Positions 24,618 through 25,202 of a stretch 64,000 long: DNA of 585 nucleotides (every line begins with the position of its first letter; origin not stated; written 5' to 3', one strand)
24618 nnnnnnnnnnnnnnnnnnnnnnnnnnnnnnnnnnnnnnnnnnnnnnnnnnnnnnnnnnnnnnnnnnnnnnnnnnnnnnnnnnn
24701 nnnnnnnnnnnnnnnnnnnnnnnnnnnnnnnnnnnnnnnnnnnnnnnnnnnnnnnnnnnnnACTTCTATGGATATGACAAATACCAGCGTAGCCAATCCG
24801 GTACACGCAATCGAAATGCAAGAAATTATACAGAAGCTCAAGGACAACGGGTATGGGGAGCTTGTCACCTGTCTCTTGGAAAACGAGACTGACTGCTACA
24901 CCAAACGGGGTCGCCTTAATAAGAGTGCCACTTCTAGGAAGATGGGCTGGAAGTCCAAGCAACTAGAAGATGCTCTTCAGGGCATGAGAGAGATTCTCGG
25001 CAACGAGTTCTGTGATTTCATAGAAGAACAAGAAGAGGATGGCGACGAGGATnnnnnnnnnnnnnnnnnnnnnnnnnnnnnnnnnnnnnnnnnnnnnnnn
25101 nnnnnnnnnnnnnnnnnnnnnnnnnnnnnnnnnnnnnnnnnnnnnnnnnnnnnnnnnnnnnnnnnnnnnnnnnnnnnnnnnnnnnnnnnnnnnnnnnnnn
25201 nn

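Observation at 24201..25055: gp55-like region-2-only sigma factor with an adjacent acidic small ORF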

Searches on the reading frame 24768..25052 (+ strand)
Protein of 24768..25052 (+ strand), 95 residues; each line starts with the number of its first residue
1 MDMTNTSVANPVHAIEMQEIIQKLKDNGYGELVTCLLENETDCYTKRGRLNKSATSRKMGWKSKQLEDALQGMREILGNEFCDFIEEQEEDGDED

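Call 3: search_protein_families(library=pfam, proteins=[window:24768-25052:+], max_evalue=1)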
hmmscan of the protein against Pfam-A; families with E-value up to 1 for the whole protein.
window:24768-25052:+ (95 aa): 1 family
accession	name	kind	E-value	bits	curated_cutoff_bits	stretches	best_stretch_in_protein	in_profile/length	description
PF23663.1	Znf_SCAND3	-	0.11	12.9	27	1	10-46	11-46/50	SCAN domain-containing protein 3-like zinc finger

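Call 4: search_protein_families(library=phrogs, proteins=[window:24768-25052:+], max_evalue=1)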
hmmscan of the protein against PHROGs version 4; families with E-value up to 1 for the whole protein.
window:24768-25052:+ (95 aa): 2 families
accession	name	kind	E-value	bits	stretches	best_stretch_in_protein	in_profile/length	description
phrog_15987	-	unknown function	0.0053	17.8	1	16-43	17-44/58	-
phrog_20043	-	unknown function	0.056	14.9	1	15-44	72-101/114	-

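Call 13: find_homologous_proteins(query=window:24768-25052:+, max_evalue=0.001)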
Query window:24768-25052:+ (95 aa): 125 proteins with E <= 0.001 among 126 candidates; the best 120 are listed.
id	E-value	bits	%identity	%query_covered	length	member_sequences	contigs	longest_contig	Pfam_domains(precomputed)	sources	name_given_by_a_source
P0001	4.3e-57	208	100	100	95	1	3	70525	-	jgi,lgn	-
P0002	1.1e-42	162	81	98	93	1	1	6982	-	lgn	-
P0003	2.1e-42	161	87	87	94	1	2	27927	-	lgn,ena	-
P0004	1.6e-41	158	80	96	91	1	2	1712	-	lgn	-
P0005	3.3e-41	157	82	88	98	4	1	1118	-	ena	-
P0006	7.2e-39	150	80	89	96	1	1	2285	-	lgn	-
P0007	2.6e-38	148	81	81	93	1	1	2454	-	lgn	-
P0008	2.7e-36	141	80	79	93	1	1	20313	-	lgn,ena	-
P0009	4.1e-36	141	78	83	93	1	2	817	-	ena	-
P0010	6.2e-36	140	77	88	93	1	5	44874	-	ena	-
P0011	9.2e-36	140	74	88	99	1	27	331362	-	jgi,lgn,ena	-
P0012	1.2e-35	139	74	88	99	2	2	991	-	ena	-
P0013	1.4e-35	139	78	86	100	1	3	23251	-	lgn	-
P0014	1.4e-35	139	74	88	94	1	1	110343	-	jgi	jgi:hypothetical protein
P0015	2.6e-35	138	76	88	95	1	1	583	-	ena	-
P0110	7.3e-20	89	61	81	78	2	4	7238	-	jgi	jgi:nucleoside-diphosphate-sugar epimerase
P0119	3.1e-17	80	57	76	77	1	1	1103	-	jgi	jgi:hypothetical protein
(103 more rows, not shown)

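Call 16: search_protein_families(library=pfam, alignment_id=A1, max_evalue=1)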
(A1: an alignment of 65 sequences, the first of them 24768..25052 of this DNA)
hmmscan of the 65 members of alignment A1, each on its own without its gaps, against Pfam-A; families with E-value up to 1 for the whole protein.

A. member 1, window:24768-25052:+ (95 aa): 1 family
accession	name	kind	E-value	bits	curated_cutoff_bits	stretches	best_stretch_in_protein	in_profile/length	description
PF23663.1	Znf_SCAND3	-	0.11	12.9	27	1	10-46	11-46/50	SCAN domain-containing protein 3-like zinc finger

B. families by the number of members that match (of 65 scanned): 49 families (the first 25 are shown)
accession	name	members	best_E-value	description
PF24409.1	wHTH-PRTase_assc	7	0.00041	wHTH-PRTase associated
PF21982.2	RecX_HTH1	5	0.17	RecX, first three-helix domain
PF13324.12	GCIP_N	3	0.041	Grap2 and cyclin-D-interacting, N-terminal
PF15917.11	Piezo_TM25-28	3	0.063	Piezo TM25-28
PF06595.17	BDV_P24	2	0.039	Borna disease virus P24 protein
PF01395.27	PBP_GOBP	2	0.04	PBP/GOBP family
PF04874.19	Mak16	2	0.046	Mak16 protein C-terminal region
PF23984.1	DUF7307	2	0.051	Pam3 gp33-like protein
PF08280.17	HTH_Mga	2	0.078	M protein trans-acting positive regulator (MGA) HTH domain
PF00515.34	TPR_1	2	0.09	Tetratricopeptide repeat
PF14056.11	DUF4250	2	0.1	Domain of unknown function (DUF4250)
PF08718.16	GLTP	2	0.11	Glycolipid transfer protein (GLTP)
PF09607.16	BrkDBD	2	0.12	Brinker DNA-binding domain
PF21148.3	NSUN5_fdxn-like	2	0.16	NOL1/NOP2/Sun domain family member 5, ferredoxin-like domain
PF04760.21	IF2_N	1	0.00026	Translation initiation factor IF-2, N-terminal region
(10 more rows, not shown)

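Call 25: predict_structure(alignment_id=A1)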
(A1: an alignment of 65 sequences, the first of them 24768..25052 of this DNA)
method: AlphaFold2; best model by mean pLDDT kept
length: 95 residues; sequences in the alignment: 65
mean_pLDDT: 77.6   pTM: 0.60
mean pLDDT of the five models: 77.6, 75.6, 75.2, 75.1, 74.2
residues with pLDDT >= 90: 29; 70-90: 38; 50-70: 15; < 50: 13
segments of 3 or more residues with pLDDT < 50: 1-3, 5-8, 90-95
pLDDT, mean of each block of 10 residues (from residue 1): 48 78 91 89 86 90 91 84 61 41
secondary structure, 60 per line:
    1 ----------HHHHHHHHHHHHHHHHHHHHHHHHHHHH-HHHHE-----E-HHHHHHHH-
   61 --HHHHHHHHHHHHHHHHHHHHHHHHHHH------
elements in order: H11-38 H40-43 H52-59 H63-89

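Call 31: search_solved_structures(query=A1, max_evalue=10, show_alignments=3)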
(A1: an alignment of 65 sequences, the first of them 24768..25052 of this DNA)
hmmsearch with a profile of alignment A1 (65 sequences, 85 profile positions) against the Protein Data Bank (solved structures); distinct sequences matched with E-value up to 10: 127 (the best 60 are shown).
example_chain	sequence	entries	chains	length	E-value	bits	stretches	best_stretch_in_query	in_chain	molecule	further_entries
5leb_A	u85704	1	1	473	2.6e-07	33.9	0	24-42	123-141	DDD_D12_06_D12_06_D12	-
4o60_A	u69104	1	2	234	3.7e-05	27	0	23-40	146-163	ANK-N5C-317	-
5le9_A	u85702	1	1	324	5.9e-05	26.3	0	23-40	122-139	DD_Off7_09_3G124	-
5lel_A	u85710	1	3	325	6.8e-05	26.1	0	23-40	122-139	DD_Off7_10_3G124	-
4qfv_A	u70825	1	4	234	7.2e-05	26.1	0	22-40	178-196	ANK-N5C-281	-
5lem_A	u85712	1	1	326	8.9e-05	25.8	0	23-40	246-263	DD_Off7_11_3G124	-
5lea_A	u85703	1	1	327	0.00039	23.7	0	23-40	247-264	DD_Off7_12_3G124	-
5mak_A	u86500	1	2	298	0.0013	22.1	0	23-40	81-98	R7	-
5ma3_A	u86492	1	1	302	0.0014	21.9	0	23-40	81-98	R11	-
5ma9_A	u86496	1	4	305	0.0015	21.8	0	23-40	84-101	R11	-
3noc_D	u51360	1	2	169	0.0021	21.4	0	23-41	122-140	Designed ankyrin repeat protein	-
7ujj_G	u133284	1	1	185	0.003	20.9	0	23-40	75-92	DARPin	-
5fin_A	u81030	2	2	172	0.0075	19.6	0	24-39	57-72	NI3C DARPIN MUTANT5 HG-SITE N1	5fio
4k5a_B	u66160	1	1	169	0.011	19.1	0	22-40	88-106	Designed Ankyrin Repeat Protein 013_D12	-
4j7w_A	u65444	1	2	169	0.013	18.9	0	23-40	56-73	DARPin_E3_5_L86A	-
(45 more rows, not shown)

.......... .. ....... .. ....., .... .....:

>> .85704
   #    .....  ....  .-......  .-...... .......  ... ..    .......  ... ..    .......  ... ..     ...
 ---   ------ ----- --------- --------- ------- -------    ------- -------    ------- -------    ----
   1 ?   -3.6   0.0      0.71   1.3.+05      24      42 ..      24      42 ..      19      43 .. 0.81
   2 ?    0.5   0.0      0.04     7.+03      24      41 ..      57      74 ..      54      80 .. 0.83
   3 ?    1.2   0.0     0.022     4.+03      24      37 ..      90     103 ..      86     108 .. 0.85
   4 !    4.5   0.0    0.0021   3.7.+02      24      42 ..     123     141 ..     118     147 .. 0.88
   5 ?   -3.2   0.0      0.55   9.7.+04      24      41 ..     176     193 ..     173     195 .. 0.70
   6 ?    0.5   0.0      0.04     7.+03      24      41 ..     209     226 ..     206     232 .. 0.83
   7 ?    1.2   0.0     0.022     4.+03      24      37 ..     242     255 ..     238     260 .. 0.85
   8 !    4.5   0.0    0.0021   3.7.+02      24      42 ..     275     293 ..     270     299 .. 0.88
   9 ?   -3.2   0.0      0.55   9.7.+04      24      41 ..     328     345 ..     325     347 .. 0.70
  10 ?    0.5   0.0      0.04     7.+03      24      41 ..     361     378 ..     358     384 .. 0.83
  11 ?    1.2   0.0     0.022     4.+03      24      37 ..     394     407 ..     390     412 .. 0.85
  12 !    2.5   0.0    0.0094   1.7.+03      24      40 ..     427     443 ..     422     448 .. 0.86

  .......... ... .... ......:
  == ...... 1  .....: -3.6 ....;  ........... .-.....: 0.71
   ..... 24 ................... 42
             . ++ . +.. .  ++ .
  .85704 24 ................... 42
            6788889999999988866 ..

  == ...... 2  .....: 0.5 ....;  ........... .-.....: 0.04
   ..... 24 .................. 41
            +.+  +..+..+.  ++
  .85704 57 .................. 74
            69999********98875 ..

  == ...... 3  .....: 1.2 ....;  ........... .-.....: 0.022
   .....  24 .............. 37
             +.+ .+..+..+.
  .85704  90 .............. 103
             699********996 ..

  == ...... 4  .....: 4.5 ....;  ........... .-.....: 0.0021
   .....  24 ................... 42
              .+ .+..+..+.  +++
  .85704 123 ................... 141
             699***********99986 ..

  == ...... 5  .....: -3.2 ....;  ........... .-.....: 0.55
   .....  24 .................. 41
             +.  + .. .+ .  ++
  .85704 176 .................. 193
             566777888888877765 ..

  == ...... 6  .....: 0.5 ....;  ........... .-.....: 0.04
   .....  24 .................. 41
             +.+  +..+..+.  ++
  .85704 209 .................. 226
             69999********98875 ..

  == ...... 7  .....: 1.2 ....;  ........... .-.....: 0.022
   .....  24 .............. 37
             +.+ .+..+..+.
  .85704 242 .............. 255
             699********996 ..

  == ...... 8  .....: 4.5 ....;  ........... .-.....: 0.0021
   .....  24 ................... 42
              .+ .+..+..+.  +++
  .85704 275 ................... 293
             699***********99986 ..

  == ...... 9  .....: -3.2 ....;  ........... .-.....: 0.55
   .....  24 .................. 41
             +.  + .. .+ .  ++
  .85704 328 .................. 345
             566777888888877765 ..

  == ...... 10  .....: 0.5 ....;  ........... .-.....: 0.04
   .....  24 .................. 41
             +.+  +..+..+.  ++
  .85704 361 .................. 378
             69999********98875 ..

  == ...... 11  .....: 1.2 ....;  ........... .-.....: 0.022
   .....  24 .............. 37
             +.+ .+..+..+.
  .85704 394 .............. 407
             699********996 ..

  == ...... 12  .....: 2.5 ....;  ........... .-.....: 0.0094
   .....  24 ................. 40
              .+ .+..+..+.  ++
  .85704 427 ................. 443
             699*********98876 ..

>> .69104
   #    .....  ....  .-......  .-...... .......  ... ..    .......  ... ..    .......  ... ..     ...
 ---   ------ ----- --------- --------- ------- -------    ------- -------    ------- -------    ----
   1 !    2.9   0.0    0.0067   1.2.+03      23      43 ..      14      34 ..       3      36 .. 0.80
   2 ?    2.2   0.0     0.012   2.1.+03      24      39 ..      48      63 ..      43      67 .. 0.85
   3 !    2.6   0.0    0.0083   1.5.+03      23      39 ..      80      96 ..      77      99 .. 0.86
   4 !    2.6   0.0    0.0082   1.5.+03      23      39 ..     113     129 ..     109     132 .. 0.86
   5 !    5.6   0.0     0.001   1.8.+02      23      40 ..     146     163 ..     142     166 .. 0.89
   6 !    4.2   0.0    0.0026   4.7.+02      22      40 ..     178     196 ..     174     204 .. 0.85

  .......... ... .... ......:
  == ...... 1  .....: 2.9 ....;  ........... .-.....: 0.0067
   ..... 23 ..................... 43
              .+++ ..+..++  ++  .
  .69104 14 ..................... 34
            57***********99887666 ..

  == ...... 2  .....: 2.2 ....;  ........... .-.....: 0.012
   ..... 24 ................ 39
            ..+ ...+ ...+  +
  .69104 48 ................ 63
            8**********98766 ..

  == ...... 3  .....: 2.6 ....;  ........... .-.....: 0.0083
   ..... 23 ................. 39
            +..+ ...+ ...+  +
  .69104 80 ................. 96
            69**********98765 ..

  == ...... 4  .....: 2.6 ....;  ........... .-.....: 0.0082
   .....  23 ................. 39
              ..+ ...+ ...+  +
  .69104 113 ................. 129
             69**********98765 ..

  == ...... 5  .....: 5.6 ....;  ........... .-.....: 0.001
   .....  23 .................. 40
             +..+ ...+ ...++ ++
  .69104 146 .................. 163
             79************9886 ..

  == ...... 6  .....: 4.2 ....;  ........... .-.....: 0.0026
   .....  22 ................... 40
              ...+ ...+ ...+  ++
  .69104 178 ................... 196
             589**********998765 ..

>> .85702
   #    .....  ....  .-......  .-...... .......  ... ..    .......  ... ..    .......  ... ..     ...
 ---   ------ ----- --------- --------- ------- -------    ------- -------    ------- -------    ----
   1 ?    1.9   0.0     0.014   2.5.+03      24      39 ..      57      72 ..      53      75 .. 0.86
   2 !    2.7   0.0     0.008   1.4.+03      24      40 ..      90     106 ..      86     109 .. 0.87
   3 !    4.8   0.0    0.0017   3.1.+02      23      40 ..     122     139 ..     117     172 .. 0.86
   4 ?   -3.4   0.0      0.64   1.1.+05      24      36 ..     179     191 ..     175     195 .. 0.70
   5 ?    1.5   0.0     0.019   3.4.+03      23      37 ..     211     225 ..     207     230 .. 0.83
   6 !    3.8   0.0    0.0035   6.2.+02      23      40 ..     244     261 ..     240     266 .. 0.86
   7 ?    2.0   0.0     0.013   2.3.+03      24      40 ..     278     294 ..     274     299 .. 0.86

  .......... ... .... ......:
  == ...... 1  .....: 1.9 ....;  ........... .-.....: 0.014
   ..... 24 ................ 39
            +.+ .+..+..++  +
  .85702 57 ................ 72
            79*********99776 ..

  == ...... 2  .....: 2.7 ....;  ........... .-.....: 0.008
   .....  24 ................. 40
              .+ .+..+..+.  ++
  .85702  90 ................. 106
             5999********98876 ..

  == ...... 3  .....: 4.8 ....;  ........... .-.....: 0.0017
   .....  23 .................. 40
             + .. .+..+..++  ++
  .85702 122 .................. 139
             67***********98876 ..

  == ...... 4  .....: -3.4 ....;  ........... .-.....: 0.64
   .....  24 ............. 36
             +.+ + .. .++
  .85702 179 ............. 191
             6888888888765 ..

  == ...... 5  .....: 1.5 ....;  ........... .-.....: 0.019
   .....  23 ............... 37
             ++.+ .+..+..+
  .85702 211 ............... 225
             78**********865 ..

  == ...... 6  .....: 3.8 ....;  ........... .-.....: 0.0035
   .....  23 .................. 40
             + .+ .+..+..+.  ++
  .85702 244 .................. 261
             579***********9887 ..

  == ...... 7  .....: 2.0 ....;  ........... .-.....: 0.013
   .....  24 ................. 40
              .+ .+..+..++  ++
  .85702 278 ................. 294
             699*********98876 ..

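Call 40: search_protein_families(library=phrogs, alignment_id=A1, max_evalue=1)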
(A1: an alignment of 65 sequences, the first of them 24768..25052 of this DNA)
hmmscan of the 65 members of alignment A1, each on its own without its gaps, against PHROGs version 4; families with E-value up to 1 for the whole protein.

A. member 1, window:24768-25052:+ (95 aa): 2 families
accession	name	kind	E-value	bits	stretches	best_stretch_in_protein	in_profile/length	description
phrog_15987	-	unknown function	0.0053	17.8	1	16-43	17-44/58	-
phrog_20043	-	unknown function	0.056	14.9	1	15-44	72-101/114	-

B. families by the number of members that match (of 65 scanned): 56 families (the first 25 are shown)
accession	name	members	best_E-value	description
phrog_15987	-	22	2.7e-05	-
phrog_20043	-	12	0.00063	-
phrog_14759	-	5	0.069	-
phrog_20383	-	5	0.12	-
phrog_34434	-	4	0.00083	-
phrog_20609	-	4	0.043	-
phrog_12134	-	3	0.0023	-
phrog_9093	-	3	0.0063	-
phrog_16317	-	3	0.011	-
phrog_2884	-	3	0.055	-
phrog_17844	-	3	0.065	-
phrog_33581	-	2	0.0064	-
phrog_14002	-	2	0.039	-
phrog_7409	-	2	0.12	-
phrog_33605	-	2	0.74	-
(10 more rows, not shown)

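Call 44: fold_search(model_id=the predicted structure, library=pdb)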
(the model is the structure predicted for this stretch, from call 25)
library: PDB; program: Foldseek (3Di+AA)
matches with E <= 10: 199; with E <= 0.001: 0
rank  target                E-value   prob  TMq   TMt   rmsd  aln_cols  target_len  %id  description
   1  8hkc_E                1.1e+00  0.18  0.36  0.15   9.9        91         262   13  Cryo-EM structure of E. coli RNAP sigma32 complex (released 2023-05-31)
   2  6uu7_FFF              1.2e+00  0.28  0.41  0.20   6.1        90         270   14  E. coli sigma-S transcription initiation complex with a 6-nt RNA and an NTP ("Old" crystal soaked with UTP, CTP, ddG (released 2020-08-26)
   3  9a4r_A                1.3e+00  0.20  0.38  0.21   6.5        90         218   21  Integrative model of RPSH-RPOB by crosslinking MS and deep learning (released 2024-09-18)
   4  9e87_F                1.4e+00  0.23  0.37  0.16   6.5        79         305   10  De Novo Mycobacterium tuberculosis transcription initiation pre-RPO promoter complex with open Beta' clamp (RNA Polyme (released 2025-10-01)
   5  6dv9_F                2.0e+00  0.28  0.45  0.28   4.4        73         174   11  Crystal structure of Mycobacterium tuberculosis transcription initiation complex(ECF sigma factor L) containing 5nt RN (released 2019-02-20)
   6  4fx0_B                2.0e+00  0.14  0.34  0.25  11.9        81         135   17  Crystal structure of M. tuberculosis transcriptional regulator MosR (released 2012-09-26)
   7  9dvs_G                2.0e+00  0.14  0.26  0.12  12.3        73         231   15  CryoEM structure of Syn7942 RNAP-SigA holoenzyme (released 2025-10-15)
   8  6jbq_F                2.2e+00  0.25  0.43  0.25   5.9        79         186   15  CryoEM structure of Escherichia coli sigmaE transcription initiation complex containing 5nt of RNA (released 2019-05-29)
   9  9a7s_A                2.2e+00  0.18  0.37  0.18   5.6        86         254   15  Integrative model of RPSD-RPOB by crosslinking MS and deep learning (released 2024-09-18)
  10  9a50_A                2.4e+00  0.16  0.40  0.18   6.1        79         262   13  Integrative model of RPSB-RPOC by crosslinking MS and deep learning (released 2024-09-18)
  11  3wgh_A                2.4e+00  0.11  0.25  0.13  11.1        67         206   15  Crystal structure of RSP in complex with beta-NADH (released 2014-08-13)
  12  4nqw_A                2.6e+00  0.13  0.35  0.25   7.7        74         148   14  Structure of Mycobacterium tuberculosis extracytoplasmic function sigma factor SigK in complex with the cytosolic doma (released 2014-01-22)
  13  9dvu_G                2.6e+00  0.13  0.26  0.09  11.6        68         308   13  CryoEM structure of RpaA bound to PkaiBC DNA and Syn7942 RNAP-SigA holoenzyme (released 2025-10-15)
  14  3vep_A                2.7e+00  0.33  0.47  0.62   6.3        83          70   16  Crystal structure of SigD4 in complex with its negative regulator RsdA (released 2013-02-13)
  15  3vep_H                2.7e+00  0.30  0.47  0.61   6.5        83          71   16  Crystal structure of SigD4 in complex with its negative regulator RsdA (released 2013-02-13)
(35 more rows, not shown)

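Call 48: search_protein_representatives(alignment_id=A1)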
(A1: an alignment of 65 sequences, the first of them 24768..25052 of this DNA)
Query: 65 sequences, 85 profile positions. Proteins with E-value up to 0.001 (for the whole library): 184; up to 1e-10: 53; up to 1e-30: 2. The best 150 are listed.
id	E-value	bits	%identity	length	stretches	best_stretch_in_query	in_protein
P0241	1.4e-35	137.3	-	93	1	3-82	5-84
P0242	1.4e-31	124.5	-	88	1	1-83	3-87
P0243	2.8e-27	110.8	-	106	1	4-84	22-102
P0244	4.0e-27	110.3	-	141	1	3-81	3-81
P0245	2.2e-26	107.9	-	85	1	6-78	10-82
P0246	1.5e-25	105.2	-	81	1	4-81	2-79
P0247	4.1e-25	103.8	-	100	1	7-79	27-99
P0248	1.2e-24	102.3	-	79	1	5-76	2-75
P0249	2.4e-24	101.3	-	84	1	7-83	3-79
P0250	4.0e-23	97.4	-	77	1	7-77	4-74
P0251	8.4e-22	93.2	-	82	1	4-83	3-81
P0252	1.5e-21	92.4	-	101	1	7-80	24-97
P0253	1.6e-21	92.3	-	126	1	23-81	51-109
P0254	2.7e-21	91.6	-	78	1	6-77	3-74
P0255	4.8e-21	90.8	-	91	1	8-78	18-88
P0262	3.9e-17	78.2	-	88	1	7-78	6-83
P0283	8.3e-13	64.4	-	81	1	7-79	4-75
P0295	7.0e-10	55.0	-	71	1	10-77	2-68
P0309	1.7e-08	50.6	-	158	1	6-74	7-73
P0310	1.7e-08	50.6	-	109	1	10-78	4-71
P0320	1.2e-07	47.8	-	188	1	28-75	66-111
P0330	4.5e-07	46.0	-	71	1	6-75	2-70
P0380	8.0e-05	38.8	-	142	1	7-75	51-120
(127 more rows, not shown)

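Call 61: search_protein_families(library=pfam, proteins=[window:24768-25052:+, P0110, P0119, P0244, P0309, P0320, P0380, P0253], max_evalue=10)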
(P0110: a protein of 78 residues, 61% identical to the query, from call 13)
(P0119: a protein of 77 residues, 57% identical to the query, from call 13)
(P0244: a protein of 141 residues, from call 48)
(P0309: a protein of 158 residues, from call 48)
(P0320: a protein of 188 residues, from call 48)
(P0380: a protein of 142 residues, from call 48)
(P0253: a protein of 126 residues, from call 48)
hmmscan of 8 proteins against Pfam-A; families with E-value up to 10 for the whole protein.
window:24768-25052:+ (95 aa): 1 family
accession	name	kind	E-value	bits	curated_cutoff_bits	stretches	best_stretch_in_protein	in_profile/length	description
PF23663.1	Znf_SCAND3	-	0.11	12.9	27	1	10-46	11-46/50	SCAN domain-containing protein 3-like zinc finger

P0110 (78 aa): 0 families

P0119 (77 aa): 0 families

P0244 (141 aa): 11 families
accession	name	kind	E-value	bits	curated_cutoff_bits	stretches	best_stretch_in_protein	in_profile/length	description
PF14513.12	DAG_kinase_N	-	0.046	14.4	23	1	41-133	31-118/151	Diacylglycerol kinase N-terminus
PF02862.22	DDHD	-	0.64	10.6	28.3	1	49-129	92-178/258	DDHD domain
PF08642.15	Rxt3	-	0.76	11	29.9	1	75-131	46-102/127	Histone deacetylation protein Rxt3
PF16003.10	DUF4776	-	0.92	8.9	27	1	59-139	146-231/503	Domain of unknown function (DUF4776)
PF19268.4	CIS_TMP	-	1.3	8.7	27.8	1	14-131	176-284/463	Contractile injection system tape measure protein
PF12720.12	DUF3807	-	1.8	9.3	25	1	84-139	86-141/180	Protein of unknown function (DUF3807)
PF12326.13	EOS1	-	2.5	8.5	23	1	94-127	103-135/163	N-glycosylation protein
PF17846.6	XRN_M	-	4.4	6.6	23.8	1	28-125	67-163/443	Xrn1 helical domain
PF04145.20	Ctr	-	6.4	7.7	25.3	1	70-127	45-95/151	Ctr copper transporter family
PF10151.14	TMEM214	-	9.3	5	27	0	44-131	18-104/660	TMEM214, C-terminal, caspase 4 activator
PF20069.4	DUF6465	-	9.6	6.7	26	0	88-133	14-59/130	Family of unknown function (DUF6465)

P0309 (158 aa): 0 families

P0320 (188 aa): 0 families

P0380 (142 aa): 2 families
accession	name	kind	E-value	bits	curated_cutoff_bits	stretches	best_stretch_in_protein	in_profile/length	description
PF01562.24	Pep_M12B_propep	-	0.21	12.6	23.7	0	20-50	16-43/93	Reprolysin family propeptide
PF19556.4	PRTRC_E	-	0.25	11.5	26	1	13-71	88-147/175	PRTRC system protein E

P0253 (126 aa): 2 families
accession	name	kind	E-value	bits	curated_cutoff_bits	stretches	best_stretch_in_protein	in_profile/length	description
PF01839.29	FG-GAP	-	0.054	13.8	22.1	1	44-58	5-19/37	FG-GAP repeat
PF13517.12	FG-GAP_3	-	0.072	14.1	26.9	1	26-58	28-60/61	FG-GAP-like repeat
